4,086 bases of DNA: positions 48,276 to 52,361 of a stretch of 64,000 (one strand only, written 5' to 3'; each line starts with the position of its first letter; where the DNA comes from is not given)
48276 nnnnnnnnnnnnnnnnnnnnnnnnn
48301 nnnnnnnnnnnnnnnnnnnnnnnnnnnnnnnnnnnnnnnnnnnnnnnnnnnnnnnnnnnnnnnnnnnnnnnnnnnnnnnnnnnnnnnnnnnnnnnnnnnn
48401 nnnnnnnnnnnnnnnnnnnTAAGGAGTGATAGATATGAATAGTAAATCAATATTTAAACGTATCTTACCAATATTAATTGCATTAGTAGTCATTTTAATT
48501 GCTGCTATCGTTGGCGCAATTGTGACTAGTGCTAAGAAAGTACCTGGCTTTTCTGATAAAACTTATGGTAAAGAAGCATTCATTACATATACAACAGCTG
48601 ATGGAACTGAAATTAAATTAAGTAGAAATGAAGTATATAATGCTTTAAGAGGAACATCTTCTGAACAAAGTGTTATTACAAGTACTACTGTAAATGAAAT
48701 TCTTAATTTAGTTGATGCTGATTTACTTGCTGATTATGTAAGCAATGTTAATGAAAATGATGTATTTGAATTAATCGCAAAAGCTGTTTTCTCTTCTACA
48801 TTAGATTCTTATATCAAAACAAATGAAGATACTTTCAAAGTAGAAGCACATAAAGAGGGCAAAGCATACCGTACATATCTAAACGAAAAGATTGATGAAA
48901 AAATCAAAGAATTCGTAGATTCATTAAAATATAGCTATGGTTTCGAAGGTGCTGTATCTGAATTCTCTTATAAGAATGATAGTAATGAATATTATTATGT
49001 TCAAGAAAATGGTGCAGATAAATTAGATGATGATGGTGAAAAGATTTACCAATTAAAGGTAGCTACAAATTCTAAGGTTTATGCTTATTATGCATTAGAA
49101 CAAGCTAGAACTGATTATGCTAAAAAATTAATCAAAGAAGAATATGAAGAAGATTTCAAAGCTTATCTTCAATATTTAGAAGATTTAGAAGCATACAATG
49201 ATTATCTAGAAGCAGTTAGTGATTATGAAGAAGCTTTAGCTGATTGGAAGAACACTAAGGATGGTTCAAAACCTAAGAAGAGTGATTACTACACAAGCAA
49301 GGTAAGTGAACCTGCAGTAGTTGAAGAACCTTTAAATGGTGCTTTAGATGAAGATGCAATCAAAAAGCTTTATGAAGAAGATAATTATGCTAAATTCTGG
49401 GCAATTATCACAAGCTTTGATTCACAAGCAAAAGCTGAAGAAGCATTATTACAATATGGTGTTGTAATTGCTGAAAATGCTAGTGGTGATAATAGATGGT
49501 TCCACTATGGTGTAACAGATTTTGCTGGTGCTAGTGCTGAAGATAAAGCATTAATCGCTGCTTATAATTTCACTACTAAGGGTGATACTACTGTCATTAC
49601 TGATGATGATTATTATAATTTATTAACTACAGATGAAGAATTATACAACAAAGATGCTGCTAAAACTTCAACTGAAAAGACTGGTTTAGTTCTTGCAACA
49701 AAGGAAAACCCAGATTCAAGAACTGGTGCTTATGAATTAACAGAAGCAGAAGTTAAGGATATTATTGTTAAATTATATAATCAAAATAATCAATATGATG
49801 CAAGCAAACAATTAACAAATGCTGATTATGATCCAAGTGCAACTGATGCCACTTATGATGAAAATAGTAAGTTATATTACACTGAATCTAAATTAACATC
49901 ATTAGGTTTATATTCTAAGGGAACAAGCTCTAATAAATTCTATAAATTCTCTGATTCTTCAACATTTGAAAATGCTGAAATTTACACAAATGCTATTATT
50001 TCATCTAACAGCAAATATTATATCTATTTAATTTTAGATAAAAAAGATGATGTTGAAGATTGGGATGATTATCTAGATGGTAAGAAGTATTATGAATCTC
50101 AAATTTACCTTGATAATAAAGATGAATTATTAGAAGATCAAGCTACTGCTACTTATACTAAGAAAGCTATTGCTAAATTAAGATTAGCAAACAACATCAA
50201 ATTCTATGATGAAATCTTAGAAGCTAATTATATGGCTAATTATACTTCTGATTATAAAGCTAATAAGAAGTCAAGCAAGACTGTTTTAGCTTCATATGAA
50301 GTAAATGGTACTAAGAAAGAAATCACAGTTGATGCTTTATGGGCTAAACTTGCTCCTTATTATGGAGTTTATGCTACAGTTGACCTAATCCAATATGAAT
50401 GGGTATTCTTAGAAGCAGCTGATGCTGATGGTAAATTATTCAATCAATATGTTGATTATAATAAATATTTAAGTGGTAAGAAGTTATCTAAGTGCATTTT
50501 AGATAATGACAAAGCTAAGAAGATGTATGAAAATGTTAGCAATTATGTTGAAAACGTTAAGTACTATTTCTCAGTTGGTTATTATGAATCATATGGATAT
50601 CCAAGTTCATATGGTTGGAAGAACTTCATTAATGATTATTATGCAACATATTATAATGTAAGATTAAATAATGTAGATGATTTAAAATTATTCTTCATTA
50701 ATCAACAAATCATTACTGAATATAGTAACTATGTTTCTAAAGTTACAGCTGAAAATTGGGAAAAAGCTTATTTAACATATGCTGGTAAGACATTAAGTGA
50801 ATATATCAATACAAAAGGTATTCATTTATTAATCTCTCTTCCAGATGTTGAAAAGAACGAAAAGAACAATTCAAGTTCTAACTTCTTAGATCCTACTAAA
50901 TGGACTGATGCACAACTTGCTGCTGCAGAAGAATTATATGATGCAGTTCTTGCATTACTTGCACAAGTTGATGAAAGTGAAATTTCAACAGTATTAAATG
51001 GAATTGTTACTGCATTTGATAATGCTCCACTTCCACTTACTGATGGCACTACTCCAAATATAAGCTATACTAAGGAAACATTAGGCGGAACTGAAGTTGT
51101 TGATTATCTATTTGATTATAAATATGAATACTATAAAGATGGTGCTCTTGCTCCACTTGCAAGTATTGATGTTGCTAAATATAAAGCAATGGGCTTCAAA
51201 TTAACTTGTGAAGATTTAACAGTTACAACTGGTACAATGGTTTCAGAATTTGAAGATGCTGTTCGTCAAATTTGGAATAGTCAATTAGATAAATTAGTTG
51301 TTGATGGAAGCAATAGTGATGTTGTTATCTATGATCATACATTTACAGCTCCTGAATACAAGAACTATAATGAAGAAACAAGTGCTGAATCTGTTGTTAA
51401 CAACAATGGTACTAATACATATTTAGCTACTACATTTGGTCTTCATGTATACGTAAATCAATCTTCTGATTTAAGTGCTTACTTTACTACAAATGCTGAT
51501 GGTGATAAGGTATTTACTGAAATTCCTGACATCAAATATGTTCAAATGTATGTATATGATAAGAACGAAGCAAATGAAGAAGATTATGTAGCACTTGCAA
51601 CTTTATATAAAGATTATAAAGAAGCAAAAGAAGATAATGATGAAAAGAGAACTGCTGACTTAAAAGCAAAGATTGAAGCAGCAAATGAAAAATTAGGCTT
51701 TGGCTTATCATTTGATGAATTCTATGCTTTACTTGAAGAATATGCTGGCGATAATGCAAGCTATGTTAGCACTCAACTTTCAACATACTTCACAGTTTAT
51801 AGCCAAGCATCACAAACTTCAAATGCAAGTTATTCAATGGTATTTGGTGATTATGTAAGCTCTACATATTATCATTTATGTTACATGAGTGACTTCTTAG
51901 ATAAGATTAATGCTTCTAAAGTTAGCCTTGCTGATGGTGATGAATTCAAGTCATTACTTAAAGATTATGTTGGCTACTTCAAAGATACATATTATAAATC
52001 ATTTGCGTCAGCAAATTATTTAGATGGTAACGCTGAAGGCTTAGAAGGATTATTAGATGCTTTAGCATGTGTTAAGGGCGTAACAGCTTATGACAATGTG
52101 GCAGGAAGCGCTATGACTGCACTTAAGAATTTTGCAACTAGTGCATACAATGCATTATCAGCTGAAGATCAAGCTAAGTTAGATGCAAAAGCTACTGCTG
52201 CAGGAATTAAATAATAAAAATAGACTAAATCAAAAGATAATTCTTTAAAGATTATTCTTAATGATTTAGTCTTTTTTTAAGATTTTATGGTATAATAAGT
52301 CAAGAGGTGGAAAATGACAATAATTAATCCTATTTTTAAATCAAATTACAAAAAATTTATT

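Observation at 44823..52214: Operon of two tandem, diverged giant paralogs encoding membrane-anchored extracytoplasmic proteins of unknown function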

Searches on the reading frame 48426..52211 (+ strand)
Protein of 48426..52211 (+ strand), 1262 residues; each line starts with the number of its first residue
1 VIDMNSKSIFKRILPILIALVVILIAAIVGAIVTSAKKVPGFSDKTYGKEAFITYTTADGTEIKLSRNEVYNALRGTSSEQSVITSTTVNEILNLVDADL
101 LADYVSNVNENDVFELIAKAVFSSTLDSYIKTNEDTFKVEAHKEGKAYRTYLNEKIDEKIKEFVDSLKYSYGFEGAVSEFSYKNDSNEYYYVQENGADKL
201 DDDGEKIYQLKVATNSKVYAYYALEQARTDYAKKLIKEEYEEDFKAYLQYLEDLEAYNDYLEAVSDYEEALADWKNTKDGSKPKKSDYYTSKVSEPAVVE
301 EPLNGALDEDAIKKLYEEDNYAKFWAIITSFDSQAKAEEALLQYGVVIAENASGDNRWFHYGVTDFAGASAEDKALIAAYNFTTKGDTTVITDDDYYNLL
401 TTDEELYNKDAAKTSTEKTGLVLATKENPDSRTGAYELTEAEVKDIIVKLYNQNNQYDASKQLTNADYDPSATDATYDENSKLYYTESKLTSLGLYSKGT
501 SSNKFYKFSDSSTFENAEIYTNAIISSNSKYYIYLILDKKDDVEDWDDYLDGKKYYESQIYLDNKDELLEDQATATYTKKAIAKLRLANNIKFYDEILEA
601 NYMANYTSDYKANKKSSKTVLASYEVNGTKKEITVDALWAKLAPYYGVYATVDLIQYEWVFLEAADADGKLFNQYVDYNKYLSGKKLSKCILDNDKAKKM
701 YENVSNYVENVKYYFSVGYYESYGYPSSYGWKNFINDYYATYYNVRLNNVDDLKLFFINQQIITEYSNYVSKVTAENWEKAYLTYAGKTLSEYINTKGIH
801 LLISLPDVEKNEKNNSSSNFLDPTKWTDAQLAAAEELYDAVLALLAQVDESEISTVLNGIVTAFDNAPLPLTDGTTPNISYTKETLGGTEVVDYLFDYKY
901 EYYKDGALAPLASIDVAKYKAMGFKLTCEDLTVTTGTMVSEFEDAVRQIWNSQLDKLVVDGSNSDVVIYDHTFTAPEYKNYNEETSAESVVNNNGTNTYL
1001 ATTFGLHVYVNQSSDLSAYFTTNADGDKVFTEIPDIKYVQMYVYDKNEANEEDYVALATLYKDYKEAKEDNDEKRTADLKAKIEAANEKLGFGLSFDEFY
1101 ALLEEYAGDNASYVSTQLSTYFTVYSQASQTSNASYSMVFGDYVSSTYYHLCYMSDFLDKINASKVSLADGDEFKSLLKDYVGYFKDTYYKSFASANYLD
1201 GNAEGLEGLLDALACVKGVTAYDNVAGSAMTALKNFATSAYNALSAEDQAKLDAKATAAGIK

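Call 4: search_protein_families(library=pfam, proteins=[window:48426-52211:+], max_evalue=1)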
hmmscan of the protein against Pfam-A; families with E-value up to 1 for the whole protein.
window:48426-52211:+ (1262 aa): 2 families
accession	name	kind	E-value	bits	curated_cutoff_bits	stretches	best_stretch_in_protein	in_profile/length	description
PF25597.1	SH3_retrovirus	-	0.11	12.8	27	0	189-228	18-57/73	Retroviral polymerase SH3-like domain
PF20669.3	Exo70_N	-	0.69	10.6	23.9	0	234-271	20-59/83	Exocyst complex component Exo70 N-terminal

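Call 5: search_protein_families(library=ncbifam, proteins=[window:48426-52211:+], max_evalue=1)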
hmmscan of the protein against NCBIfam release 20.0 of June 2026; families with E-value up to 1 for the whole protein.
window:48426-52211:+ (1262 aa): 0 families

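Call 57: search_protein_families(library=pfam, alignment_id=A4, max_evalue=0.01)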
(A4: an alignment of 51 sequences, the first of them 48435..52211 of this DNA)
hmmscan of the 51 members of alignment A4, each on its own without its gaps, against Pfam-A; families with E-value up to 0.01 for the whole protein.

A. member 1, window:48435-52211:+ (1259 aa): 0 families

B. families by the number of members that match (of 51 scanned): 15 families
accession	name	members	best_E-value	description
PF02368.24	Big_2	1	4.3e-17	Bacterial Ig-like domain (group 2)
PF25354.1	Ig_NUP210_16th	1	0.00012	NUP210-like, Ig-like domain 16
PF17480.7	AlphaC_N2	1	0.00026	AlphaC N-terminal domain 2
PF24738.1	DUF7689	1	0.00072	Domain of unknown function (DUF7689)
PF14551.11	MCM_N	1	0.00075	MCM N-terminal domain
PF09336.16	Vps4_C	1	0.0019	Vps4 C terminal oligomerisation domain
PF04614.17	Pex19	1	0.0022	Pex19 protein family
PF09248.15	DUF1965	1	0.0023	Domain of unknown function (DUF1965)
PF15339.11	Afaf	1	0.0027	Acrosome formation-associated factor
PF08312.17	cwf21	1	0.0027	cwf21 domain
PF17400.7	DUF5406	1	0.0032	Family of unknown function (DUF5406)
PF13616.12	Rotamase_3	1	0.0038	PPIC-type PPIASE domain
PF16677.11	GP3_package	1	0.0062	DNA-packaging protein gp3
PF15976.11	CooC_C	1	0.0079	CS1-pili formation C-terminal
PF22359.2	Big-like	1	0.0099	Bacterial Ig-like domain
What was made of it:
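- Closest known: PrsA / PpiC foldase lipoproteins of Bacillota. Different: No Pfam or NCBIfam PrsA/Rotamase/SurA_N model detects them (calls 4, 5, 57).
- Only 1 of 51 relatives touches Rotamase_3, at E 0.0038 (call 57). One relative carries Big_2 Ig-like domains (call 57).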

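Call 68: find_homologous_proteins(query=A4, max_evalue=0.00001)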
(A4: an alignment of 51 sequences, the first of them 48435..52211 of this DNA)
Query A4 (51 sequences) (1259 aa, profile of the alignment): 13 proteins with E <= 0.00001 among 8000 candidates.
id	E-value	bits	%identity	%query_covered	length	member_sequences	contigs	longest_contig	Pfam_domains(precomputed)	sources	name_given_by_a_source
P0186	2.4e-205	703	38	100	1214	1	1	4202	-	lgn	-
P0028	5.1e-205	702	99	100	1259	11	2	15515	-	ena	-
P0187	6.3e-202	692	88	100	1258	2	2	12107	-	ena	-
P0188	6.4e-202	692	71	100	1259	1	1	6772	-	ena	-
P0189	1.7e-199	684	85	100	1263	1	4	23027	-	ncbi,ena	-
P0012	3.0e-198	679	70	100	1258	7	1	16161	-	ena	-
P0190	3.6e-197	676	71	100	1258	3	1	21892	-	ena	-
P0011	7.4e-194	665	69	100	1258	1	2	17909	-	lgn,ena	-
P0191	2.9e-193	663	68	100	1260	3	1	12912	-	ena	-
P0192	2.8e-190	653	71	100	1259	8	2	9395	-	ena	-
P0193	3.9e-189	649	30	29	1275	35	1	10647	-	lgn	-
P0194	1.5e-185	637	38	95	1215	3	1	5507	-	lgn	-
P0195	6.0e-154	533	66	75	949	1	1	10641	-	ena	-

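Call 71: find_encoding_contigs(protein=P0189, flank=10000, max_places=3)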
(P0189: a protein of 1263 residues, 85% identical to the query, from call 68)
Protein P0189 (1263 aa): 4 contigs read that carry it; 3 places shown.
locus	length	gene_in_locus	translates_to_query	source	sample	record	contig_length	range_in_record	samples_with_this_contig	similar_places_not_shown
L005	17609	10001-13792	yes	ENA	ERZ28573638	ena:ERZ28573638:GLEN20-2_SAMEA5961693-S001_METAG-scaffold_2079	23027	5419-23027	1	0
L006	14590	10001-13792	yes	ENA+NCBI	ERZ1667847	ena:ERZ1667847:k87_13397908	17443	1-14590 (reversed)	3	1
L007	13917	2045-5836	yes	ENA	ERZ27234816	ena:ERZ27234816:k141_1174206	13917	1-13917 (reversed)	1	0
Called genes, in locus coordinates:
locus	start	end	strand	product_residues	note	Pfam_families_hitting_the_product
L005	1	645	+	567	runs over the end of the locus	PF01432:Peptidase_M3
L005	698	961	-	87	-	-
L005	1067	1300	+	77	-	PF06612:DUF1146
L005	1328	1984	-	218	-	-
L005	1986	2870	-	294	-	-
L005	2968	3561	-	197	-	PF01205:Impact_N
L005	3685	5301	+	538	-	PF01743:PolyA_pol, PF12627:PolyA_pol_RNAbd (faint)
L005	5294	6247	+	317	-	PF01336:tRNA_anti-codon, PF01966:HD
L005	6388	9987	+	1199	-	-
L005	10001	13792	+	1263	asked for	-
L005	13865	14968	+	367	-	PF00144:Beta-lactamase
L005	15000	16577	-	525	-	-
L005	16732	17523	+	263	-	PF00753:Lactamase_B, PF23023:Anti-Pycsar_Apyc1, PF12706:Lactamase_B_2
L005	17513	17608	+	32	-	?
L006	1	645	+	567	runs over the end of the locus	PF01432:Peptidase_M3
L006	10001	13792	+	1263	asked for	-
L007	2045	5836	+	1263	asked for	-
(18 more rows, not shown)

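Call 72: find_encoding_contigs(protein=P0193, flank=8000, max_places=3)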
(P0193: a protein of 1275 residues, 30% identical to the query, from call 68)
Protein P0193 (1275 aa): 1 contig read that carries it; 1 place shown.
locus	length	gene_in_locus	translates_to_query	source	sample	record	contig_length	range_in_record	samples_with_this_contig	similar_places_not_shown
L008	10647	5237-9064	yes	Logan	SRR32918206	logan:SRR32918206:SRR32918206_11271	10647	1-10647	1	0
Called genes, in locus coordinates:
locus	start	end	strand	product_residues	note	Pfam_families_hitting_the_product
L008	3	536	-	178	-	?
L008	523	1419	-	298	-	PF00005:ABC_tran (weak)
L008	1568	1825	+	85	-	PF12116:SpoIIID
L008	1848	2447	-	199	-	PF01205:Impact_N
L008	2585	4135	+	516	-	PF01743:PolyA_pol, PF13735:tRNA_NucTran2_2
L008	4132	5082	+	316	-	PF01966:HD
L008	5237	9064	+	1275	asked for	-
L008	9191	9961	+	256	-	PF00753:Lactamase_B, PF23023:Anti-Pycsar_Apyc1, PF12706:Lactamase_B_2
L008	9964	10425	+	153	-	PF02590:SPOUT_MTase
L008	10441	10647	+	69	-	?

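Call 88: search_solved_structures(query=A4, max_evalue=1, show_alignments=0)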
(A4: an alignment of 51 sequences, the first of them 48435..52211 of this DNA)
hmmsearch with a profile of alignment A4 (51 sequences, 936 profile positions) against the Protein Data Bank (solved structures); distinct sequences matched with E-value up to 1: 4.
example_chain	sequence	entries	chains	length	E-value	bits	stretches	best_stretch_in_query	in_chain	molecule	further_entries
4wo7_A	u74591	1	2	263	0.055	14.9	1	65-162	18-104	Foldase protein PrsA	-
2m08_A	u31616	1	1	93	0.26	12.7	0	707-728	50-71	PpiC-type peptidyl-prolyl cis-trans isomerase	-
8xfx_A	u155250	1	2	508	0.3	12.5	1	445-504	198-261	Exosome complex component Rrp41,Exosome complex component Rrp42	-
8xie_A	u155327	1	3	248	0.73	11.2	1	445-489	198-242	Exosome complex component Rrp41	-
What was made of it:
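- Whole-family profile: the top hit is again 4wo7 (call 88).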

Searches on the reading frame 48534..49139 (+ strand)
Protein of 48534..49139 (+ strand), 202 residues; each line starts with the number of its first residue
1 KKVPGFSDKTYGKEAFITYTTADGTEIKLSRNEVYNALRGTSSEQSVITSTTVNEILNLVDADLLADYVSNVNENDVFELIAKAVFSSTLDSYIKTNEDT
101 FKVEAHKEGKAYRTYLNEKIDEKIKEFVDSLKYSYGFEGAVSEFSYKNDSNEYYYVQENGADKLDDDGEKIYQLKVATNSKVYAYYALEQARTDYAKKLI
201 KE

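Call 91: search_solved_structures(query=A9, max_evalue=5, show_alignments=3)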
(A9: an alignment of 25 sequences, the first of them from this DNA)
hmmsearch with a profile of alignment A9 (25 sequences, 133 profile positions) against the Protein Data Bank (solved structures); distinct sequences matched with E-value up to 5: 4.
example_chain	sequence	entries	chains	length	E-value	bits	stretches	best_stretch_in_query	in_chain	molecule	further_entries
4wo7_A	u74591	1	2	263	0.0012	22.4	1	23-76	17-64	Foldase protein PrsA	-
6vj4_A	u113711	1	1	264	0.041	17.5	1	21-117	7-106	Peptidylprolyl isomerase PrsA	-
6tz8_B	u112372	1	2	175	0.9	13.2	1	22-73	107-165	Calcineurin subunit B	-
7ogp_A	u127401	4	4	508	0.94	13.1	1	60-119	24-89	PHIKZ055 | DNA-directed RNA polymerase,PHIKZ056.1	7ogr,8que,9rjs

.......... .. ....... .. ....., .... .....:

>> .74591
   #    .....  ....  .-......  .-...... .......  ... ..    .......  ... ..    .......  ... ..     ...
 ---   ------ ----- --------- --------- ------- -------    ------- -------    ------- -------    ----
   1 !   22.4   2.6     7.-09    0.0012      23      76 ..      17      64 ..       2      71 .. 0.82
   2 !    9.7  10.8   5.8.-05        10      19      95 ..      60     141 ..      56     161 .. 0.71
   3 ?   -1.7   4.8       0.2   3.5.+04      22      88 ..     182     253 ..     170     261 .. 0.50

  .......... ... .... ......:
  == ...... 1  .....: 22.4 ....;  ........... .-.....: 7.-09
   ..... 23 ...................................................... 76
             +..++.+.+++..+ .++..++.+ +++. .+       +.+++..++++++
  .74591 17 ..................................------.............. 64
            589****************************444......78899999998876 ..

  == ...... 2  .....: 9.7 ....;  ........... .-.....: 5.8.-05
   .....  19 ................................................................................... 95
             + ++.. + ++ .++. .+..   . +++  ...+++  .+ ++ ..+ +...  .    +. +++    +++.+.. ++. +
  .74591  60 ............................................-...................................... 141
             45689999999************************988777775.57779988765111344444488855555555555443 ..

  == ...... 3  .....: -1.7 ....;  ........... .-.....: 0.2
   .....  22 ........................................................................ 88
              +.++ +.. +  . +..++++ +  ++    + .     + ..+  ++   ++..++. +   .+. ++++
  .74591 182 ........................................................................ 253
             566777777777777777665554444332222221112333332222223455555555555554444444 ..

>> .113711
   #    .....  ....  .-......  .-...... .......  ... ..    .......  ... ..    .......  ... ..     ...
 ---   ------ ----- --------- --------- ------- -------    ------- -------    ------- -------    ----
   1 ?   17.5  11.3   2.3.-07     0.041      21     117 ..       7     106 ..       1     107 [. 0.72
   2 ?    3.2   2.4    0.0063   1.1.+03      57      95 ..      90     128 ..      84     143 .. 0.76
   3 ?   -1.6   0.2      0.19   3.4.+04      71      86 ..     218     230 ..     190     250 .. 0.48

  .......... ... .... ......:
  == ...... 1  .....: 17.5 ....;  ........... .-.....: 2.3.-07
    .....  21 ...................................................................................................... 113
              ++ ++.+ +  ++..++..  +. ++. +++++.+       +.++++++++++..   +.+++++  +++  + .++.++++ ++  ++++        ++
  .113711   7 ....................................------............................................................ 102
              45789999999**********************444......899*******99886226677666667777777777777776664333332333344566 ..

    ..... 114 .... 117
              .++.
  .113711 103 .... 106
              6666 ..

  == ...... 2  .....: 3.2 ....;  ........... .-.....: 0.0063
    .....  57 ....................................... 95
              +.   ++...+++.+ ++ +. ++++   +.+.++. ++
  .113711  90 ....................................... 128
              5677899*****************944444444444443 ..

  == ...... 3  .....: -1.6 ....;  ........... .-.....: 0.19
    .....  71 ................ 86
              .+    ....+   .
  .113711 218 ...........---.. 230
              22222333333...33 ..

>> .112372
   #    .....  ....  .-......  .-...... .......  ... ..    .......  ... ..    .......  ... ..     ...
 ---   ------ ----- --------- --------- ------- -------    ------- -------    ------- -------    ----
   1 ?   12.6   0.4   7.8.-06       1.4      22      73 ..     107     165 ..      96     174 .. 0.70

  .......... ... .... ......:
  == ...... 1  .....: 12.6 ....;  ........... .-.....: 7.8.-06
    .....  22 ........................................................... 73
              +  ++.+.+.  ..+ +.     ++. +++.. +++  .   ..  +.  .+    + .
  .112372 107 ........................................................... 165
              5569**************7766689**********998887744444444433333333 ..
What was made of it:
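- Several supporting E-values are marginal (calls 88, 91).
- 48567..49349 (+): B: N1 foldase segment (aa 45-305). Call 91.
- On PrsA foldase family: The N1 family profile gives PrsA 4wo7 (E 0.0012, aligned to mature PrsA residues 17-64) and PrsA 6vj4 (E 0.041) as the two best PDB hits (call 91).
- N1 family profile: the two best hits are PrsA 4wo7 (E 0.0012, aligned to the start of mature PrsA) and PrsA 6vj4 (call 91).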
